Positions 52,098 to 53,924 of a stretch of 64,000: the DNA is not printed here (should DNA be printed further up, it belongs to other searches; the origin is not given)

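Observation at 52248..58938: Divergent pair of non-pyrrolysine MttB-family methyltransferases around a corrinoid protein, linked to a PLP sulfur-amino-acid enzyme and a GPH carrier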

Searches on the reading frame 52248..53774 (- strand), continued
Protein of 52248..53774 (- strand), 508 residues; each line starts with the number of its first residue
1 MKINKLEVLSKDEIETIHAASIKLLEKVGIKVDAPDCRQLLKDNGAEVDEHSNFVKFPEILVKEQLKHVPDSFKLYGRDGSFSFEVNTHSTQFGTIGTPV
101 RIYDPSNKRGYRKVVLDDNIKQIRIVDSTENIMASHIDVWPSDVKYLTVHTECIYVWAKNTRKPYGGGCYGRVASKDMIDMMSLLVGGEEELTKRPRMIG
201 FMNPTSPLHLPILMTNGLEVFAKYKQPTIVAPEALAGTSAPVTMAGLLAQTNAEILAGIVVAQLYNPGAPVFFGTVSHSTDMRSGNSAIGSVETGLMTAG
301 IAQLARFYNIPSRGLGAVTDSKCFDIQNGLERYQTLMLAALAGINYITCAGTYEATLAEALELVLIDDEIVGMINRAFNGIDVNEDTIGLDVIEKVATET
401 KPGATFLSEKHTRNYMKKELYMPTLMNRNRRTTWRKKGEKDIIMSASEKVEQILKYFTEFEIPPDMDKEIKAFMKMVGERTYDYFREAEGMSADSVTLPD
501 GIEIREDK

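Call 19: find_encoding_contigs(protein=P0003, flank=10000, max_places=3)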
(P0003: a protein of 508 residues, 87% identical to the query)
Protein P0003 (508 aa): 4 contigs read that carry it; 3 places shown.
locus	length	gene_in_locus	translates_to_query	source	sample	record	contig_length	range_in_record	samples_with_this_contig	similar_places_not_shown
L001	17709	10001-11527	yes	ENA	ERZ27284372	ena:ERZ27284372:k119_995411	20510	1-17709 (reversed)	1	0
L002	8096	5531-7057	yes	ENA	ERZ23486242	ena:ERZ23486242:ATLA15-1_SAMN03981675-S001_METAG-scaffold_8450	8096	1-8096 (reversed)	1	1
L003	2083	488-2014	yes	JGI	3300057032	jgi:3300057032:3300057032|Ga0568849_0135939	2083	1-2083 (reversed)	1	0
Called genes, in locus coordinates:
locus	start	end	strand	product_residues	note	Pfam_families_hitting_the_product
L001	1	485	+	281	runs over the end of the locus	PF02517:Rce1-like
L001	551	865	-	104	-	PF21476:PF0610-like_N (weak), PF23470:Zn_ribbon_PF0610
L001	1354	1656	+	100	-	-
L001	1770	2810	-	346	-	-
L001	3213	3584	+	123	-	PF01035:DNA_binding_1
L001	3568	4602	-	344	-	PF00753:Lactamase_B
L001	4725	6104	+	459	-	PF13347:MFS_2, PF07690:MFS_1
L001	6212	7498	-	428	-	PF01053:Cys_Met_Meta_PP, PF06838:Met_gamma_lyase (weak)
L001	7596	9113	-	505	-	PF06253:MTTB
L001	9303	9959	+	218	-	PF02607:B12-binding_2, PF02310:B12-binding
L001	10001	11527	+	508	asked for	PF06253:MTTB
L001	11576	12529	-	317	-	PF00892:EamA, PF06800:Sugar_transport (faint), PF00892:EamA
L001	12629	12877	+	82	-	-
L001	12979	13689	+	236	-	PF00227:Proteasome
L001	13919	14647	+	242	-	PF06283:ThuA (weak)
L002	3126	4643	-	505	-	PF06253:MTTB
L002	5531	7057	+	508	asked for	PF06253:MTTB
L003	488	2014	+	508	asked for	PF06253:MTTB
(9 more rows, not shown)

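Call 20: find_encoding_contigs(protein=P0005, flank=10000, max_places=2)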
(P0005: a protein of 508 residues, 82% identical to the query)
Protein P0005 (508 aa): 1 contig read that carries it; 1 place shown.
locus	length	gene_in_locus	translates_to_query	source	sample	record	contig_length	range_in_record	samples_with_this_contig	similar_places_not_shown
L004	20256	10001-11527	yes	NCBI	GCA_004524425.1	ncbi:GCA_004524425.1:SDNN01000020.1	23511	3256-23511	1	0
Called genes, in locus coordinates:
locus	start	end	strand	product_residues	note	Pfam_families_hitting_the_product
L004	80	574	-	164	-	-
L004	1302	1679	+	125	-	-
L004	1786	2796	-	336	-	-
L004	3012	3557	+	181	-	PF01035:DNA_binding_1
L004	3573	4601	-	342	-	PF00753:Lactamase_B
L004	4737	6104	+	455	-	PF07690:MFS_1, PF13347:MFS_2, PF03209:PUCC (weak), PF07690:MFS_1 (weak)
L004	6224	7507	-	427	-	PF01053:Cys_Met_Meta_PP, PF06838:Met_gamma_lyase (weak)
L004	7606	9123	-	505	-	PF06253:MTTB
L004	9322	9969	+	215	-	PF02607:B12-binding_2, PF02310:B12-binding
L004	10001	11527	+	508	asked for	PF06253:MTTB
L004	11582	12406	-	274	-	-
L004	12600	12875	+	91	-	-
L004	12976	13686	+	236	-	PF00227:Proteasome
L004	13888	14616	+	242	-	PF06283:ThuA (weak)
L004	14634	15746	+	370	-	PF04055:Radical_SAM, PF13353:Fer4_12 (faint)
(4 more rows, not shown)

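Call 21: find_encoding_contigs(protein=P0061, flank=10000, max_places=2)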
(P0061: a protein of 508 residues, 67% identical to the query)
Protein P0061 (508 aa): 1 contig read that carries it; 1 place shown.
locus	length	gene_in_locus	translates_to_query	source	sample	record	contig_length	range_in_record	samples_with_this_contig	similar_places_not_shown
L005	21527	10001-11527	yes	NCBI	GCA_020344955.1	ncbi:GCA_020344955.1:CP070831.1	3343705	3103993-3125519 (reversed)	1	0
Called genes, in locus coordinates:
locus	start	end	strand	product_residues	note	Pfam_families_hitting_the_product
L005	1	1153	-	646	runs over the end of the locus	PF00515:TPR_1 (faint), PF07719:TPR_2 (faint), PF10602:RPN7 (faint), PF13176:TPR_7 (faint), PF13181:TPR_8 (faint), PF13374:TPR_10 (faint), PF17874:TPR_MalT, PF13424:TPR_12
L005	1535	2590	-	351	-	-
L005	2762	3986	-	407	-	PF07690:MFS_1, PF13347:MFS_2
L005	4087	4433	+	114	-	-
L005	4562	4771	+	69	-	-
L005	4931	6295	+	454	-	PF13347:MFS_2, PF07690:MFS_1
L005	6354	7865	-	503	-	PF06253:MTTB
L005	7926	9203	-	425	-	PF01053:Cys_Met_Meta_PP, PF06838:Met_gamma_lyase (weak)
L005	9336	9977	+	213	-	PF02607:B12-binding_2, PF02310:B12-binding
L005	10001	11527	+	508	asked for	PF06253:MTTB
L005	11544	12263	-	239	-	PF09335:VTT_dom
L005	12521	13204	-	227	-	-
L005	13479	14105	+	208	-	PF22175:Ogg-HhH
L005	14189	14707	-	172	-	-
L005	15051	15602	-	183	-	PF00258:Flavodoxin_1 (weak), PF12641:Flavodoxin_3, PF12724:Flavodoxin_5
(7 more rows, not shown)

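Call 22: find_encoding_contigs(protein=P0032, flank=10000, max_places=2)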
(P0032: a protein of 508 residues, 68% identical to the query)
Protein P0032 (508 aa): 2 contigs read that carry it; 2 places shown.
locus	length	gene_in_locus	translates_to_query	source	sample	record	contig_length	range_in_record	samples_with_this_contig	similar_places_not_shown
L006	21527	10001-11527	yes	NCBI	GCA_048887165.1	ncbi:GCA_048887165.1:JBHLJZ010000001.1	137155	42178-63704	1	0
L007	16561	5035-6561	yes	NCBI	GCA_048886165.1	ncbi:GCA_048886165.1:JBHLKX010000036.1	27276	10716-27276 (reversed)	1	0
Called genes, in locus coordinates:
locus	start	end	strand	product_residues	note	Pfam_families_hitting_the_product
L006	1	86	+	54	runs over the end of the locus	-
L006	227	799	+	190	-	PF00475:IGPD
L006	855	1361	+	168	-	PF01980:TrmO_N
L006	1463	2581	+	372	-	-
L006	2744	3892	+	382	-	-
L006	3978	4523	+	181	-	PF13240:Zn_Ribbon_1, PF06271:RDD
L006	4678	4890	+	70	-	-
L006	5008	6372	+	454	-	PF07690:MFS_1, PF13347:MFS_2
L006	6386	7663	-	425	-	PF01053:Cys_Met_Meta_PP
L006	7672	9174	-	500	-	PF06253:MTTB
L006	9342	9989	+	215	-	PF02607:B12-binding_2, PF02310:B12-binding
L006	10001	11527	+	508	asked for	PF06253:MTTB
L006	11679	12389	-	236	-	-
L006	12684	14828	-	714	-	PF00122:E1-E2_ATPase, PF00702:Hydrolase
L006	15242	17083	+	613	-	PF13428:TPR_14 (faint), PF24885:TPR_NPHP3 (faint), PF25058:ARM_TT21 (faint), PF13176:TPR_7 (faint), PF13374:TPR_10 (weak), PF13424:TPR_12, PF00515:TPR_1 (weak), PF07719:TPR_2 (weak), +5 more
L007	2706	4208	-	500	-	PF06253:MTTB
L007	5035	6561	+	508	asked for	PF06253:MTTB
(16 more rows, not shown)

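Call 23: find_encoding_contigs(protein=P0037, flank=10000, max_places=2)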
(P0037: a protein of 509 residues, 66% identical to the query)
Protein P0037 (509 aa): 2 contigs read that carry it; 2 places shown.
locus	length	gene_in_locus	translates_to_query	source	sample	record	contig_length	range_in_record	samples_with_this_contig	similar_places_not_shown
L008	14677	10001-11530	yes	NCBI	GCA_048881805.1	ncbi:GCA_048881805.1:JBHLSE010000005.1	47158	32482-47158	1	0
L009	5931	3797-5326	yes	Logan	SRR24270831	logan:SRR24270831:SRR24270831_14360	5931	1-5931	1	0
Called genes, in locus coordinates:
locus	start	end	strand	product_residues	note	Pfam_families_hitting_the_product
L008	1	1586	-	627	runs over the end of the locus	PF02384:N6_Mtase, PF20473:MmeI_Mtase (faint), PF07669:Eco57I, PF12950:TaqI_C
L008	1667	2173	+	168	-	PF01980:TrmO_N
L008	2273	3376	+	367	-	-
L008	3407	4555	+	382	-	-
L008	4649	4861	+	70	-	-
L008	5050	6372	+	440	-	PF07690:MFS_1, PF13347:MFS_2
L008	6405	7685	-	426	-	PF01053:Cys_Met_Meta_PP, PF00155:Aminotran_1_2 (weak), PF00266:Aminotran_5 (faint), PF06838:Met_gamma_lyase (weak)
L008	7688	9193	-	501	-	PF06253:MTTB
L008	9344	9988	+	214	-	PF02607:B12-binding_2, PF02310:B12-binding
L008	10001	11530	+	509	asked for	PF06253:MTTB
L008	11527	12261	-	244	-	-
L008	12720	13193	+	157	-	-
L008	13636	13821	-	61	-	-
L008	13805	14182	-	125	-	-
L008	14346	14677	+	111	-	?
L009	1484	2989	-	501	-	PF06253:MTTB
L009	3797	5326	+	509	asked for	PF06253:MTTB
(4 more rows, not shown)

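Call 32: find_encoding_contigs(protein=window:52248-53774:-, flank=2000, max_places=2)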
Protein window:52248-53774:- (508 aa): no gene with exactly this product is on record in the collection.

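Call 34: find_related_loci(query=A1, collection=genome_contigs, flank=8000)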
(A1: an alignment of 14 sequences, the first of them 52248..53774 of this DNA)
Query A1 (508 aa) in genome_contigs; peptide patterns used: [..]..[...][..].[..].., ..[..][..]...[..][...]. (x = any residue, [..] = any of these).
345 stretches matched a pattern; 278 encode a relative of the query (tblastn E <= 1e-3); the best 80 are kept; 78 distinct loci.
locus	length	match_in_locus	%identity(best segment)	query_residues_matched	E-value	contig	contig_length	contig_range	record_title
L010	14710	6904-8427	90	1-508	0e+0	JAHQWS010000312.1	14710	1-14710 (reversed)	MAG: Promethearchaeia archaeon isolate ABR15 NODE_790_length_14710_cov_4, whole genome shotgun sequence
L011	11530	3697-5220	87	1-508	0e+0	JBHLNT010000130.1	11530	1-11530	MAG: Promethearchaeota archaeon isolate DZ2S.378 DZ2S.378@19478, whole genome shotgun sequence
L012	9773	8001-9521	69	1-507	0e+0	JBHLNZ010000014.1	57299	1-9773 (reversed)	MAG: Promethearchaeota archaeon isolate DZ2S.411 DZ2S.411@1330, whole genome shotgun sequence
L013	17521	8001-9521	68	1-508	0e+0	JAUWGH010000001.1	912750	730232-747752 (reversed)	MAG: Promethearchaeota archaeon isolate CSMAG_2237 CSMAG_2237_k141_2936613_length_912750_cov_69.0513, whole genome shotg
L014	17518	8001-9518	68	1-506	0e+0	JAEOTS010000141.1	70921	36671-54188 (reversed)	MAG: Promethearchaeota archaeon isolate YT5_023 k127_40828307, whole genome shotgun sequence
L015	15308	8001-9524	68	1-508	0e+0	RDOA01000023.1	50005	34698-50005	MAG: Promethearchaeota archaeon isolate DZG_bin1.240 NODE_23_length_50005_cov_23.075288, whole genome shotgun sequence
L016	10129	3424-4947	68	1-508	0e+0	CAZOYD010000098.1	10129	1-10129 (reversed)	MAG TPA_asm: uncultured archaeon isolate binchicken_co163_167 genome assembly, contig: NODE_10373_length_10129_cov_23.54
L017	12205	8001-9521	66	1-508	0e+0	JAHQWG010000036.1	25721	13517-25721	MAG: Promethearchaeia archaeon isolate ABR01 NODE_392_length_25721_cov_20, whole genome shotgun sequence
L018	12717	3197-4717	67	1-507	0e+0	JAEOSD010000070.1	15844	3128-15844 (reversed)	MAG: Promethearchaeota archaeon isolate Yap2000.bin6.138 contig-145_4114, whole genome shotgun sequence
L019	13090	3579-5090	69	1-505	0e+0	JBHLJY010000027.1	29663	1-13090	MAG: Candidatus Hodarchaeota archaeon isolate DZ1B.199 DZ1B.199@3570, whole genome shotgun sequence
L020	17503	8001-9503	68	1-501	0e+0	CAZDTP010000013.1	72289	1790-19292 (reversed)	MAG TPA_asm: uncultured archaeon isolate SRP214966_co7_76 genome assembly, contig: NODE_132_length_72289_cov_26.336476,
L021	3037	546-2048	68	1-499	0e+0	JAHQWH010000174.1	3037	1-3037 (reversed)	MAG: Promethearchaeia archaeon isolate ABR02 NODE_4675_length_3037_cov_45, whole genome shotgun sequence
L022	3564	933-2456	67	1-508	0e+0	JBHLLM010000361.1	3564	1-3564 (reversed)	MAG: Candidatus Hermodarchaeota archaeon isolate DZ1M.447 DZ1M.447@164256, whole genome shotgun sequence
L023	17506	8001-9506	68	7-508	0e+0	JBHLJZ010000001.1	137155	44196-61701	MAG: Candidatus Hodarchaeota archaeon isolate DZ1B.201 DZ1B.201@168, whole genome shotgun sequence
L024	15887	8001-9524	67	1-508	0e+0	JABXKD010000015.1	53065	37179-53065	MAG: Promethearchaeota archaeon isolate Hel_238_bin105 NODE_15_length_53065_cov_28.416509, whole genome shotgun sequence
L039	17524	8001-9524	64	1-508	0e+0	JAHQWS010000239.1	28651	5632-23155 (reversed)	MAG: Promethearchaeia archaeon isolate ABR15 NODE_347_length_28651_cov_4, whole genome shotgun sequence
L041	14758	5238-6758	64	1-507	0e+0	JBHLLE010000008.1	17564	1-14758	MAG: Candidatus Hermodarchaeota archaeon isolate DZ1M.378 DZ1M.378@11734, whole genome shotgun sequence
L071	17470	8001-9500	62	1-500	0e+0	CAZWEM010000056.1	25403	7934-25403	MAG TPA_asm: uncultured archaeon isolate binchicken_co94_320 genome assembly, contig: NODE_2635_length_25403_cov_7.36227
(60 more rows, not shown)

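Call 57: search_protein_families(library=pfam, proteins=[L039:2310-3608:+, L039:3624-3998:+, L039:4017-5693:+, L039:6065-7759:-, L039:9702-11126:-, L039:11246-12484:-, L071:4777-6594:+, L071:6691-7914:+, L071:9532-10860:-, L071:10867-12249:-])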
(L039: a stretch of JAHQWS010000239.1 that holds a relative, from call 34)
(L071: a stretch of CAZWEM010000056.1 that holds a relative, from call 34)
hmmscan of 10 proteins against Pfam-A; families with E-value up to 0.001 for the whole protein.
L039:2310-3608:+ (432 aa): 1 family
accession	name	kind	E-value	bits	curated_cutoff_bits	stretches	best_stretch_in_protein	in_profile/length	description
PF00384.28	Molybdopterin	-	1.7e-19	70.5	24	1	47-417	1-342/353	Molybdopterin oxidoreductase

L039:3624-3998:+ (124 aa): 1 family
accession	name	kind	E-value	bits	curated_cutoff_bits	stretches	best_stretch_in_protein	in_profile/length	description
PF01568.27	Molydop_binding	-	9.3e-11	42.2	26.8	1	3-89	1-94/110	Molydopterin dinucleotide binding domain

L039:4017-5693:+ (558 aa): 2 families
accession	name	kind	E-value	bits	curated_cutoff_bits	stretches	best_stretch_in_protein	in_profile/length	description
PF07969.17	Amidohydro_3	-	3.8e-19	69.9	29.7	2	382-497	375-471/472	Amidohydrolase family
PF01979.26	Amidohydro_1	-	2.4e-07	30.7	25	1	407-496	261-344/345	Amidohydrolase family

L039:6065-7759:- (564 aa): 2 families
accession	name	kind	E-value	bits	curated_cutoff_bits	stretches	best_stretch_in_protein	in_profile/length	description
PF00501.34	AMP-binding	-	9.8e-93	311.4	29.9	1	52-422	4-384/384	AMP-binding enzyme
PF13193.12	AMP-binding_C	-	3.5e-19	69.9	24.5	1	472-550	1-76/76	AMP-binding enzyme C-terminal domain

L039:9702-11126:- (474 aa): 1 family
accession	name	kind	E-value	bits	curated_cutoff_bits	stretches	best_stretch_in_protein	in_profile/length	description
PF05762.20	VWA_CoxE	-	2.7e-06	27.4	26.4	1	253-325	14-88/222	VWA domain containing CoxE-like protein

L039:11246-12484:- (412 aa): 1 family
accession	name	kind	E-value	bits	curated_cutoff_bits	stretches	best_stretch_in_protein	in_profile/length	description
PF05762.20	VWA_CoxE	-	7.1e-10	39.1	26.4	1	191-273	17-100/222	VWA domain containing CoxE-like protein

L071:4777-6594:+ (605 aa): 0 families

L071:6691-7914:+ (407 aa): 6 families
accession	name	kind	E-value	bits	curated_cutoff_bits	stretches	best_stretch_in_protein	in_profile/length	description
PF04015.17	DUF362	-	2.6e-38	132.5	24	1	43-327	1-200/200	Domain of unknown function (DUF362)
PF00037.32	Fer4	-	2.1e-06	27.7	21.1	0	211-224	10-23/24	4Fe-4S binding domain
PF12838.12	Fer4_7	-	8e-06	26.7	27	1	208-252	2-51/52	4Fe-4S dicluster domain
PF13237.11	Fer4_10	-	2.6e-05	24.5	25.5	1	203-249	4-52/53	4Fe-4S dicluster domain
PF14697.11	Fer4_21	-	0.00027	21.4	35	1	211-250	10-52/59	4Fe-4S dicluster domain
PF13187.11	Fer4_9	-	0.00075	19.9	27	0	207-254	1-52/52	4Fe-4S dicluster domain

L071:9532-10860:- (442 aa): 1 family
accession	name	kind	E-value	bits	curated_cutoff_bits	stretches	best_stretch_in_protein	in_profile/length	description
PF19289.4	PmbA_TldD_3rd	-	1.7e-51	175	22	1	228-441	4-219/220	PmbA/TldA metallopeptidase C-terminal domain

L071:10867-12249:- (460 aa): 2 families
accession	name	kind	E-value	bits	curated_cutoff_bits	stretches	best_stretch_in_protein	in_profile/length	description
PF19289.4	PmbA_TldD_3rd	-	9.7e-58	195.4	22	1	225-454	1-215/220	PmbA/TldA metallopeptidase C-terminal domain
PF19290.4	PmbA_TldD_2nd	-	4.9e-11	43.5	20.9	1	111-211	2-106/109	PmbA/TldA metallopeptidase central domain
